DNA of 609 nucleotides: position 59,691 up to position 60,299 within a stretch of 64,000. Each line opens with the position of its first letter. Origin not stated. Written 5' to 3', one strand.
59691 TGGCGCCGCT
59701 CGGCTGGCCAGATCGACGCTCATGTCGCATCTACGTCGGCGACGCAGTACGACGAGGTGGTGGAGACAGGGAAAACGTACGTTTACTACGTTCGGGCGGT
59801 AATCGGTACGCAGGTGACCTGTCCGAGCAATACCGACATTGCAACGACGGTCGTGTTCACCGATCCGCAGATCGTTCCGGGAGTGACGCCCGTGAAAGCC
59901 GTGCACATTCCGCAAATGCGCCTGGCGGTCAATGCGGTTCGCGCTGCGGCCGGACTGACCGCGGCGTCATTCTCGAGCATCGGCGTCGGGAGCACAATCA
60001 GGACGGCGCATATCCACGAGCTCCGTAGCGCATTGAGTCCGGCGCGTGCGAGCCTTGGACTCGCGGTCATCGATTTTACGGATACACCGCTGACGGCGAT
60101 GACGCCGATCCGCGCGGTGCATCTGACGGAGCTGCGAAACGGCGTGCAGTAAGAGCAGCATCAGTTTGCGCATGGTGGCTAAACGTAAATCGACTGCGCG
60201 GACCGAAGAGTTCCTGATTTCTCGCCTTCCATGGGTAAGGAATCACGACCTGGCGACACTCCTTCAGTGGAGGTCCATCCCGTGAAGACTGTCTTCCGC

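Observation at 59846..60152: Unassigned C-terminal module (FN3 followed by a ~35-aa repeat with core (I/V)(K/R)A(V/A)HxxELR) shared by four large secreted proteins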

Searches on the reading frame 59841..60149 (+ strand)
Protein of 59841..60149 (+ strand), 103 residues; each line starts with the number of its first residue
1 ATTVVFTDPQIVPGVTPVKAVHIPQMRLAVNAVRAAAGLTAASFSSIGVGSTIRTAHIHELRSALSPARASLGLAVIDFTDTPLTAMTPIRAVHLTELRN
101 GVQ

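Call 6: search_protein_families(library=pfam, proteins=[window:59841-60149:+], max_evalue=10)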
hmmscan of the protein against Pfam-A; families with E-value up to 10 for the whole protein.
seq(103 aa): 0 families

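Call 7: search_solved_structures(query=window:59841-60149:+, max_evalue=10, show_alignments=3)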
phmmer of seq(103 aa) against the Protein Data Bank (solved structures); distinct sequences matched with E-value up to 10: 3.
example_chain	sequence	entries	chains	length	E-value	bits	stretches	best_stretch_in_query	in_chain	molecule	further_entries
8v2d_J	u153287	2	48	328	0.6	13.8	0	28-87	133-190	O43_129 component A | O43_129_+4 component A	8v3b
4iqz_A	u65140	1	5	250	0.73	13.5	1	3-103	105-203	DNA-directed RNA polymerase subunit beta'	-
2auk_A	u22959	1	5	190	1.3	12.6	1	3-103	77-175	DNA-directed RNA polymerase beta' chain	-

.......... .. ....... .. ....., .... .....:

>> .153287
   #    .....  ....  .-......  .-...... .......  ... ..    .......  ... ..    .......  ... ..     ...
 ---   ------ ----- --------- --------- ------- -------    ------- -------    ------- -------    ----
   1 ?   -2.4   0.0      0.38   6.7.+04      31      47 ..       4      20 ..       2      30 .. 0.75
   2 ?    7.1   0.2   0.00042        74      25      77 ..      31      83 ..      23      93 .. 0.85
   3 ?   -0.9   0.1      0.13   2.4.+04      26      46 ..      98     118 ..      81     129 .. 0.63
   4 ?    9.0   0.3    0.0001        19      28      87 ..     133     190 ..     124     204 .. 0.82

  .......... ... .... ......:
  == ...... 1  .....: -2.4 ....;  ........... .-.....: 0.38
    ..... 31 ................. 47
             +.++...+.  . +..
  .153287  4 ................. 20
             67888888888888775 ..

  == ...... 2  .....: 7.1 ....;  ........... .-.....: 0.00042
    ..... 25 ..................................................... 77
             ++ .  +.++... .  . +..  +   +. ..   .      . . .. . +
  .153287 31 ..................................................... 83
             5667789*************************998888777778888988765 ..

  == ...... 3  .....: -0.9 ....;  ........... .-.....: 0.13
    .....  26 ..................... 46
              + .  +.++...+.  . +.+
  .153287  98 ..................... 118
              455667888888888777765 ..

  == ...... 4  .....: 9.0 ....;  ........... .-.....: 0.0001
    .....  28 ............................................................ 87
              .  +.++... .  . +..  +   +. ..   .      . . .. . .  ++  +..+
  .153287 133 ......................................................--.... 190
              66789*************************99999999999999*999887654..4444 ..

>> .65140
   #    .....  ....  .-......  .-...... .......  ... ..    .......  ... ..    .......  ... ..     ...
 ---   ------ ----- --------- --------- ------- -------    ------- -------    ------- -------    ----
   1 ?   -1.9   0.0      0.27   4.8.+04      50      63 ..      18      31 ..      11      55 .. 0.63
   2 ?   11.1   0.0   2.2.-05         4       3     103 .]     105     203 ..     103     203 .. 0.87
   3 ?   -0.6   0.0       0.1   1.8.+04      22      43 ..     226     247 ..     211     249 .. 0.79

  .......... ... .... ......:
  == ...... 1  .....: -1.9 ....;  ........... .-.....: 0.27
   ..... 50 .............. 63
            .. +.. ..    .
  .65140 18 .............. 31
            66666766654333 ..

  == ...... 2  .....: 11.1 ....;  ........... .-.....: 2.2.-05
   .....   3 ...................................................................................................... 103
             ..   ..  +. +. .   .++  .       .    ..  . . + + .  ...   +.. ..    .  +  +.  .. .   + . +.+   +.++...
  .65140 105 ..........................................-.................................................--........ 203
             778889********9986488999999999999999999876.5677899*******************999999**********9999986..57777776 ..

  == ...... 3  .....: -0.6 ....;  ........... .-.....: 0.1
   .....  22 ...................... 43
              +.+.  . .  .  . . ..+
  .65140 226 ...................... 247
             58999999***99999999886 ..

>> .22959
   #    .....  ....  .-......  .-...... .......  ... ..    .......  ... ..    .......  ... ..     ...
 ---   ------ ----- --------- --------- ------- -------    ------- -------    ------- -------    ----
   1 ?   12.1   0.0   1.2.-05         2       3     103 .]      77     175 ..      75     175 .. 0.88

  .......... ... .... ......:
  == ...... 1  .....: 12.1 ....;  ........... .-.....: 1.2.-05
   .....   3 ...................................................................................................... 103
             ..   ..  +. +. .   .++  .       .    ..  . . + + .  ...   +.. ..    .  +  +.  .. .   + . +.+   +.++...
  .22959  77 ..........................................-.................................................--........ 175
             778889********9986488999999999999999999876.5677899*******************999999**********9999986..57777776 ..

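Call 8: find_homologous_proteins(query=window:59841-60149:+, max_evalue=0.001)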
Query seq(103 aa) (103 aa): 10 proteins with E <= 0.001 among 38 candidates.
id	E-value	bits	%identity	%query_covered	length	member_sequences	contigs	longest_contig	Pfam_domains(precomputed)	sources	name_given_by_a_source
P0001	1.6e-24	104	56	100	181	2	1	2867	-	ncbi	-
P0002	8.2e-24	101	56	100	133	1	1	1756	-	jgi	jgi:hypothetical protein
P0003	2.7e-19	87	49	100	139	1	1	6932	-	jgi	jgi:hypothetical protein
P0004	2.0e-18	84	56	83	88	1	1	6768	-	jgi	jgi:hypothetical protein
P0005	5.4e-15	73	49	95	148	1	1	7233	-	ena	-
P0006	1.3e-13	69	49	94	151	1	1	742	-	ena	-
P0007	1.2e-12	66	49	100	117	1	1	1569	-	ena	-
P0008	1.3e-12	66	45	96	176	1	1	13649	-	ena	-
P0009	5.0e-12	64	45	97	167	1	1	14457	-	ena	-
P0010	9.0e-7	47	42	59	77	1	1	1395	-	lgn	-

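Call 11: find_homologous_proteins(query=A2, max_evalue=0.001)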
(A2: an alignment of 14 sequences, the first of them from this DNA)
Query A2 (14 sequences) (103 aa, profile of the alignment): 1032 proteins with E <= 0.001 among 8000 candidates; the best 120 are listed.
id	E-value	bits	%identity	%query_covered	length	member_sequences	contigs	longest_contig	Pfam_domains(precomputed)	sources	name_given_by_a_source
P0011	1.8e-42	161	40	94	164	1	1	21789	-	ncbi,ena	-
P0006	1.1e-41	159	49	94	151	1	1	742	-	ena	-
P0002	6.8e-41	156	56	100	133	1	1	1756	-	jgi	jgi:hypothetical protein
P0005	1.1e-40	156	49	95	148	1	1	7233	-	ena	-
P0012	1.6e-40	155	50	94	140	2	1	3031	-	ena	-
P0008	4.5e-40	154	45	96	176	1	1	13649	-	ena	-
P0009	7.1e-40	153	45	97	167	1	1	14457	-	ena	-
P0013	2.4e-39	151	49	94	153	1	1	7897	-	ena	-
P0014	2.6e-39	151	44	94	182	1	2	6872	PF17963.8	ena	-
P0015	3.1e-39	151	46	94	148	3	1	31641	-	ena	-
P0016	3.7e-39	151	46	94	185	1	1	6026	-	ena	-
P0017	6.5e-39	150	46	97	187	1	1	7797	-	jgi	-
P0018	1.2e-38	149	48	94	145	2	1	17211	-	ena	-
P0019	1.3e-38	149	49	94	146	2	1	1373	-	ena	-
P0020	1.3e-38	149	48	94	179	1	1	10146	PF17963.8,PF05345.19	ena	-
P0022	2.5e-38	148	49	94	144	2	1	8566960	-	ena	-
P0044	1.9e-36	142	46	94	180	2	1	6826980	PF17963.8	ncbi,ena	-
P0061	1.4e-35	139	45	94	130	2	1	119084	-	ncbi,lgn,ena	-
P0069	4.2e-35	138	51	100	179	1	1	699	PF00041.28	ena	-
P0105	1.5e-33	133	43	94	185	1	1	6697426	-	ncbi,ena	-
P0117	9.7e-33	130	37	96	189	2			PF22352.3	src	-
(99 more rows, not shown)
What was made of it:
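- Tried and rejected: These dominated the first homology searches (calls 8, 11).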

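Call 12: search_solved_structures(query=A2, max_evalue=10, show_alignments=3)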
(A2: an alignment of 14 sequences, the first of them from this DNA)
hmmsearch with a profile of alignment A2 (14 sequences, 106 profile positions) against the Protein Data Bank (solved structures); distinct sequences matched with E-value up to 10: 3.
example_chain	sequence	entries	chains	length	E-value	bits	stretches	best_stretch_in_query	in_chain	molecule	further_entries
6c7c_A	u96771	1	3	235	0.28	14.5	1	17-96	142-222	Enoyl-CoA hydratase, EchA3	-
3r6h_A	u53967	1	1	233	0.3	14.4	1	17-96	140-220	Enoyl-CoA hydratase, EchA3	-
3rpf_C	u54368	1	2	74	1.6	12.1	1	42-101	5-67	Molybdopterin converting factor, subunit 1 (MoaD)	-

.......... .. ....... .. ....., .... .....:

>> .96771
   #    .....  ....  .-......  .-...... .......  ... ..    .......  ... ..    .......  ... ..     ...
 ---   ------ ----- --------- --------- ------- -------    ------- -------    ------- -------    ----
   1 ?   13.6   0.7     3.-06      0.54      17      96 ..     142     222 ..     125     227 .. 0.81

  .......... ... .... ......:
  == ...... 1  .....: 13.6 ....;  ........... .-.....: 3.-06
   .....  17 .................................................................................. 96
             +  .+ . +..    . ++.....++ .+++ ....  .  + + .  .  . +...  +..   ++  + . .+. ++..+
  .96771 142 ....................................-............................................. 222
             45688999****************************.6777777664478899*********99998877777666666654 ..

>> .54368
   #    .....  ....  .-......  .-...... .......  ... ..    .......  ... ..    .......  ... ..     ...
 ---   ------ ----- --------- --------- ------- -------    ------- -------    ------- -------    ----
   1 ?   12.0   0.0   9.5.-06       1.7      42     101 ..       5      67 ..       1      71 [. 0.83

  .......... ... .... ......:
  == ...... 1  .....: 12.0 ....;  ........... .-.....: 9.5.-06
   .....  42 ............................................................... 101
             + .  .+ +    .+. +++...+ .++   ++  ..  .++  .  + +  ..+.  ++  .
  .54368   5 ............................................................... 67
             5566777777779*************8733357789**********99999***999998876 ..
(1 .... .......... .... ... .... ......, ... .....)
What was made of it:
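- On Any curated family or solved structure covering the tail: PDB sequences: best E 0.28 (calls 7, 12).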

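Call 16: search_protein_families(library=phrogs, proteins=[window:59841-60149:+, P0011, P0022, P0044], max_evalue=1)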
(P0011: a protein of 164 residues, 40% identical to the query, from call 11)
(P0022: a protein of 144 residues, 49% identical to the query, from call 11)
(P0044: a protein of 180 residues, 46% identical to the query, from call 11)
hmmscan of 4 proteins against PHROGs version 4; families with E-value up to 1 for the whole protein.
window:59841-60149:+ (103 aa): 0 families

P0011 (164 aa): 0 families

P0022 (144 aa): 0 families

P0044 (180 aa): 4 families
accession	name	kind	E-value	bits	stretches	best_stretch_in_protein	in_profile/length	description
phrog_853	-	tail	0.00041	20.6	1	5-68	186-252/254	major tail protein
phrog_37900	-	unknown function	0.001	18.6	1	17-69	314-368/633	-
phrog_1328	-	head and packaging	0.0012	19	1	16-87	362-433/583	major head protein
phrog_41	-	tail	0.011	16.4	1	19-68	196-242/245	major tail protein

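Call 22: predict_structure(alignment_id=A3)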
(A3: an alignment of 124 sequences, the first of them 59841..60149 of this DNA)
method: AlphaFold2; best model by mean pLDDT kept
length: 103 residues; sequences in the alignment: 124
mean_pLDDT: 86.1   pTM: 0.78
mean pLDDT of the five models: 86.1, 85.7, 85.7, 84.2, 83.0
residues with pLDDT >= 90: 48; 70-90: 49; 50-70: 5; < 50: 1
segments of 3 or more residues with pLDDT < 50: none
pLDDT, mean of each block of 10 residues (from residue 1): 70 78 91 95 85 85 94 91 81 90 89
secondary structure, 60 per line:
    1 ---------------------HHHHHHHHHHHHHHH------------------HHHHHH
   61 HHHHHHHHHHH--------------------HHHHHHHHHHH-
elements in order: H22-36 H55-71 H92-102
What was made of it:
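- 59850..60149 (+): Three-repeat helical domain of C (the finding). R1 59850-59957, R2 59967-60062, R3 60069-60149. Helices at tail residues 22-36, 55-71 and 92-102, counted from 59841. AF2 on the tail alone: pLDDT 86, pTM 0.78 (call 22).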

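Call 24: fold_search(model_id=the predicted structure, library=pdb)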
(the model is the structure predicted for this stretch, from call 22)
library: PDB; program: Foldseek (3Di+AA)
matches with E <= 10: 51; with E <= 0.001: 0
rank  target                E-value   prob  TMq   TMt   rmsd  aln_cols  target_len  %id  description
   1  8ruy_M                1.0e+00  0.35  0.41  0.18   5.5        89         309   11  Structure of IFTA and IFTB in Retrograde Intraflagellar transport trains (released 2024-07-24)
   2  4h2u_D                1.9e+00  0.10  0.27  0.33   8.7        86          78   14  Crystal structure of Bradyrhizobium japonicum glycine:[carrier protein] ligase complexed with cognate carrier protein  (released 2013-03-06)
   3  3iqb                  2.7e+00  0.08  0.23  0.15   6.5        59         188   10  Tt I75F/L144F H-NOX (released 2010-01-19)
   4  9ums_C                3.0e+00  0.03  0.22  0.06  28.0       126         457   13  Cryo-EM structure of bacteriophage P1 connector (released 2025-10-22)
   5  8tqv_B                3.6e+00  0.09  0.30  0.14   9.5        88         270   10  Crystal Structure of Mtb Pks13 Thioesterase domain in complex with inhibitor X20403 (released 2024-04-24)
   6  4h2t_D                3.6e+00  0.06  0.26  0.31   8.5        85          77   14  Crystal structure of Bradyrhizobium japonicum glycine:[carrier protein] ligase complexed with cognate carrier protein  (released 2013-03-06)
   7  1dxx_A                3.8e+00  0.13  0.31  0.15   6.7        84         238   14  N-terminal Actin-binding Domain of Human Dystrophin (released 2000-05-16)
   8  4h2s_D                4.0e+00  0.06  0.25  0.33   8.3        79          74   14  Crystal structure of Bradyrhizobium japonicum glycine:[carrier protein] ligase complexed with cognate carrier protein  (released 2013-03-06)
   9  1nog                  4.2e+00  0.05  0.26  0.19  14.6        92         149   13  Crystal Structure of Conserved Protein 0546 from Thermoplasma Acidophilum (released 2003-07-29)
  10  4clh_C                4.5e+00  0.03  0.22  0.10  11.1       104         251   15  Crystal structure of pteridine reductase 1 (PTR1) from Trypanosoma brucei in ternary complex with cofactor and inhibit (released 2015-01-21)
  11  9cto_B                4.7e+00  0.04  0.25  0.02  12.7        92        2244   18  Full length EcPKS2 - acylated dataset with three ACP positions (released 2025-01-29)
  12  8paq_B                5.6e+00  0.02  0.17  0.13  13.6        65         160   22  Structure of the small subunit of the laccase-like Nlac protein from Pleurotus eryngii (released 2024-02-07)
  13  8paq_A                6.0e+00  0.02  0.17  0.13  13.6        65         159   22  Structure of the small subunit of the laccase-like Nlac protein from Pleurotus eryngii (released 2024-02-07)
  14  5y08_MODEL_1_A        6.3e+00  0.04  0.28  0.16   9.1       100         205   11  Solution structure of the apo doublet acyl carrier protein from prodigiosin biosynthesis (released 2018-12-12)
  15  7tbk_A2               6.3e+00  0.02  0.22  0.03  16.1        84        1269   17  Composite structure of the dilated human nuclear pore complex (NPC) symmetric core generated with a 37A in situ cryo- (released 2022-06-15)
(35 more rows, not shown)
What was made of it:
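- On Any curated family or solved structure covering the tail: PDB folds: best E 1.0 (call 24).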

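Call 25: search_protein_representatives(alignment_id=A2)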
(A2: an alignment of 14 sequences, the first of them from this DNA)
Query: 14 sequences, 106 profile positions. Proteins with E-value up to 0.001 (for the whole library): 7066; up to 1e-10: 5294; up to 1e-30: 427. The best 150 are listed.
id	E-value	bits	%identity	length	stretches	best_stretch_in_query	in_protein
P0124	3.0e-49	181.7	-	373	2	1-106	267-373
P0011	5.8e-43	161.4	-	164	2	3-105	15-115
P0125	8.1e-42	157.8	-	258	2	17-106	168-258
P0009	2.2e-40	153.1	-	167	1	2-105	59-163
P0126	4.9e-40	152.0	-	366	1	2-105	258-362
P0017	2.1e-39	150.0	-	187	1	3-105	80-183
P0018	3.8e-39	149.2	-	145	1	5-105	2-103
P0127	4.1e-39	149.1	-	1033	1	5-105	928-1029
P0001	1.2e-38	147.6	-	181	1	1-106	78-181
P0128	2.3e-38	146.7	-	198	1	3-105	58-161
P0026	4.1e-38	145.8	-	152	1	5-105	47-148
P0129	5.0e-38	145.6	-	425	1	5-105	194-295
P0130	5.4e-38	145.5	-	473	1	3-105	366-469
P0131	5.4e-38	145.5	-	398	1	2-105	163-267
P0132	6.1e-38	145.3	-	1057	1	4-105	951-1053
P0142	2.9e-37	143.1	-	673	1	6-105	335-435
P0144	4.3e-37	142.6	-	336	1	4-105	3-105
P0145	4.9e-37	142.4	-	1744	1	2-105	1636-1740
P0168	6.6e-36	138.8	-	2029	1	4-105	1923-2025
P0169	6.7e-36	138.7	-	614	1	6-105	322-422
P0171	8.1e-36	138.5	-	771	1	4-105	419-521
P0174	8.7e-36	138.4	-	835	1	4-105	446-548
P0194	2.6e-35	136.9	-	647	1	3-105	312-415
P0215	1.2e-34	134.7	-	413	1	3-106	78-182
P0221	1.8e-34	134.2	-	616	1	4-105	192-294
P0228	2.9e-34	133.4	-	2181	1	4-105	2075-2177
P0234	4.0e-34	133.0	-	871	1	5-105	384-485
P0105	4.7e-34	132.8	-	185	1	5-105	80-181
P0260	1.0e-33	131.7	-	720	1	6-105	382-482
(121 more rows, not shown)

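Call 29: search_protein_families(library=pfam, alignment_id=A4, max_evalue=0.001)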
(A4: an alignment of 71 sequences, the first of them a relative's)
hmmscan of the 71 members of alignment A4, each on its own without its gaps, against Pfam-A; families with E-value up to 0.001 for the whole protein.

A. member 1, P0124 (373 aa): 1 family
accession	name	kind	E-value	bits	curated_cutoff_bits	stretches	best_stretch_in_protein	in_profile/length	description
PF00041.27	fn3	-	1.9e-06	28.4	25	1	186-262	2-77/84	Fibronectin type III domain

B. families by the number of members that match (of 71 scanned): 68 families (the first 25 are shown)
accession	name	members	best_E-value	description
PF17963.7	Big_9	49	4.9e-38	Bacterial Ig domain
PF05345.18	He_PIG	33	4.8e-29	Putative Ig domain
PF00560.39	LRR_1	21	8.7e-71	Leucine Rich Repeat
PF12799.13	LRR_4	20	1.9e-45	Leucine Rich repeats (2 copies)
PF23598.1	LRR_14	20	1.7e-32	Leucine-rich repeat region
PF13855.12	LRR_8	19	4.9e-46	Leucine rich repeat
PF00801.26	PKD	19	1.2e-15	PKD domain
PF13688.12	Reprolysin_5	16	1.7e-18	Metallo-peptidase family M12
PF13582.12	Reprolysin_3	16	7.5e-17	Metallo-peptidase family M12B Reprolysin-like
PF13583.11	Reprolysin_4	14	5.9e-25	Metallo-peptidase family M12B Reprolysin-like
PF02368.24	Big_2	13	8.8e-10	Bacterial Ig-like domain (group 2)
PF17803.7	Cadherin_4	11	1.3e-11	Bacterial cadherin-like domain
PF22352.2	K319L-like_PKD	9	6.1e-11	K319L-like, PKD domain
PF17892.7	Cadherin_5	9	2.4e-09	Cadherin-like domain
PF00041.27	fn3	5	3.3e-09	Fibronectin type III domain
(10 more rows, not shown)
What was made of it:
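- In 71 representatives the passengers include Big_9, He_PIG, LRR, PKD, reprolysin M12, S8, M10, cadherin-like and FG-GAP (call 29).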

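Call 32: fold_search(model_id=the predicted structure, library=viral)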
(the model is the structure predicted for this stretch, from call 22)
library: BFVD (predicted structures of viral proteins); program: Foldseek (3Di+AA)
matches with E <= 10: 124; with E <= 0.001: 0
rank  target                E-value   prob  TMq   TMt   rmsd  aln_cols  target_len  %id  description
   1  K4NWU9                1.1e-01  1.00  0.68  0.24   3.2       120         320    8  Uncharacterized protein [Sulfolobales Mexican rod-shaped virus 1]
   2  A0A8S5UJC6            2.5e-01  0.69  0.47  0.32   5.8        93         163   16  Uncharacterized protein [Siphoviridae sp. ctTDf8]
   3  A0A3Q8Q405            3.3e-01  0.82  0.57  0.14   6.1       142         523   11  Uncharacterized protein [Sulfolobales Beppu rod-shaped virus 1]
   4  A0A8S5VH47            3.9e-01  0.99  0.69  0.56   2.4        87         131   13  Uncharacterized protein [Myoviridae sp. ctkfK18]
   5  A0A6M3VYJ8            4.4e-01  0.54  0.47  0.14  17.1        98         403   13  Uncharacterized protein [Acidianus rod-shaped virus 3]
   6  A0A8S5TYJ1            4.7e-01  0.92  0.61  0.53   3.3        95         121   13  Uncharacterized protein [Siphoviridae sp. ctDsE1]
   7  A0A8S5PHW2            5.9e-01  0.57  0.46  0.32   5.8        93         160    9  Uncharacterized protein [Siphoviridae sp. ctsxw88]
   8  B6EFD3                7.0e-01  0.75  0.60  0.14   5.9       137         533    6  Uncharacterized protein [Stygiolobus rod-shaped virus]
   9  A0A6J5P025            7.8e-01  0.13  0.35  0.26  15.0       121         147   12  Uncharacterized protein [uncultured Caudovirales phage]
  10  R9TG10                1.6e+00  0.06  0.21  0.18  11.4        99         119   23  (no name in the UniProt tables at hand)
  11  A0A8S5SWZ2            1.9e+00  0.41  0.55  0.49   3.7        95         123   10  Uncharacterized protein [Myoviridae sp. ctBTH15]
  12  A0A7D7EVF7            1.9e+00  0.10  0.28  0.11  11.9        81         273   20  (no name in the UniProt tables at hand)
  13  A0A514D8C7            2.0e+00  0.08  0.26  0.15   8.1        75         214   16  (no name in the UniProt tables at hand)
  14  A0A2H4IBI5            2.1e+00  0.09  0.31  0.20  15.8        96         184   17  Uncharacterized protein [Erwinia phage vB_EamM_Y3]
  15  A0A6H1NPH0            2.3e+00  0.06  0.31  0.24  14.0       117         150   15  (no name in the UniProt tables at hand)
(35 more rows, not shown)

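Call 34: find_related_loci(query=A5, collection=genome_contigs, flank=6000)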
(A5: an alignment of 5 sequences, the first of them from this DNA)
Query A5 (103 aa) in genome_contigs; peptide patterns used: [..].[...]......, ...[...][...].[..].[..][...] (x = any residue, [..] = any of these).
132 stretches matched a pattern; 66 encode a relative of the query (tblastn E <= 1e-3); 64 distinct loci.
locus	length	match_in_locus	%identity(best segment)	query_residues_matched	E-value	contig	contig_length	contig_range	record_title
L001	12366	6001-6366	52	1-103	4e-29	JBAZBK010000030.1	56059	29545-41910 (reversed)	MAG: Thermoanaerobaculia bacterium isolate SO_2017_GW1_110 NODE_3000_length_56059_cov_2.124812_OW334_2017, whole genome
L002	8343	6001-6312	54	1-103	4e-29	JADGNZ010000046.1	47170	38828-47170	MAG: Thermoanaerobaculia bacterium isolate Chersky.9_17 contig-100_62, whole genome shotgun sequence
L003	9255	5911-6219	50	1-101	5e-29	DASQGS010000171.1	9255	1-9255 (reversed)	MAG TPA_asm: Thermoanaerobaculia bacterium isolate SMAG_U11813 k141_897484, whole genome shotgun sequence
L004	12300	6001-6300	59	1-103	3e-28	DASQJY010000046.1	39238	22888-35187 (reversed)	MAG TPA_asm: Thermoanaerobaculia bacterium isolate SMAG_U11898 k141_2475671, whole genome shotgun sequence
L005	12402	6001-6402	55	1-103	7e-27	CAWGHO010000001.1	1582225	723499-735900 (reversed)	MAG: uncultured Acidobacteriota bacterium isolate MFD02840.bin.1.19 genome assembly, contig: contig_2140, whole genome s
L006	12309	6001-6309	52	1-103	1e-26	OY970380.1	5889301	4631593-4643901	MAG: Thermoanaerobaculia bacterium isolate MFD05537.bin.c.2 genome assembly, chromosome: 1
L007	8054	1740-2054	47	1-103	2e-26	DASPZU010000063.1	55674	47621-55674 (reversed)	MAG TPA_asm: Thermoanaerobaculia bacterium isolate SMAG_U11627 k141_2153378, whole genome shotgun sequence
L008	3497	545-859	52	1-103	3e-26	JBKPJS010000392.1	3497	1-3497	MAG: Acidobacteriota bacterium isolate GS_HAYS_MAG_00138 GS_HAYS_000001838823, whole genome shotgun sequence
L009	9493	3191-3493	52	1-103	9e-26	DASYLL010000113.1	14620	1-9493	MAG TPA_asm: Thermoanaerobaculia bacterium isolate SMAG_U4347 k141_3254196, whole genome shotgun sequence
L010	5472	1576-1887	47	1-103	3e-25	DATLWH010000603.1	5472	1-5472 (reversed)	MAG TPA_asm: Thermoanaerobaculia bacterium isolate SMAG_U13213 k141_1905, whole genome shotgun sequence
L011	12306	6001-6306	51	1-103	4e-25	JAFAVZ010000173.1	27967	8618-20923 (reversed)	MAG: Acidobacteriota bacterium isolate CP_BM_RX_49 BM_RX_k147_6365410, whole genome shotgun sequence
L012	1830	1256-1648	53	1-103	8e-25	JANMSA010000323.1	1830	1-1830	MAG: Acidobacteriota bacterium isolate SOY_29_metabat_72 SOY_29_k141_2696281, whole genome shotgun sequence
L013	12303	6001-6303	50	1-103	8e-25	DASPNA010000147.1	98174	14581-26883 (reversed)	MAG TPA_asm: Thermoanaerobaculia bacterium isolate SMAG_U12109 k141_475324, whole genome shotgun sequence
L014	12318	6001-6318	46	1-103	9e-25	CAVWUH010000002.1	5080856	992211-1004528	MAG: uncultured Acidobacteriota bacterium isolate MFD07386.bin.2.1 genome assembly, contig: contig_10975, whole genome s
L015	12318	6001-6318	51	1-103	1e-24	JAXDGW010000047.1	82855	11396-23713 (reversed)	MAG: Thermoanaerobaculia bacterium isolate BP_51 scaffold_1329334, whole genome shotgun sequence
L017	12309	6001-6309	50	1-103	1e-24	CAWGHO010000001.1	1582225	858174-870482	MAG: uncultured Acidobacteriota bacterium isolate MFD02840.bin.1.19 genome assembly, contig: contig_2140, whole genome s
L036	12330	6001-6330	48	1-103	4e-22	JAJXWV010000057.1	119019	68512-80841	MAG: Acidobacteria bacterium isolate BP6.bin107 NODE_230_length_119019_cov_2.457247, whole genome shotgun sequence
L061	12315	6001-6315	45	1-103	3e-11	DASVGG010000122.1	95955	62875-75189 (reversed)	MAG TPA_asm: Pyrinomonadaceae bacterium isolate SMAG_U2109 k141_1234657, whole genome shotgun sequence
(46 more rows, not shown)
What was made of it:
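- All named genome loci belong to one phylum (call 34).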
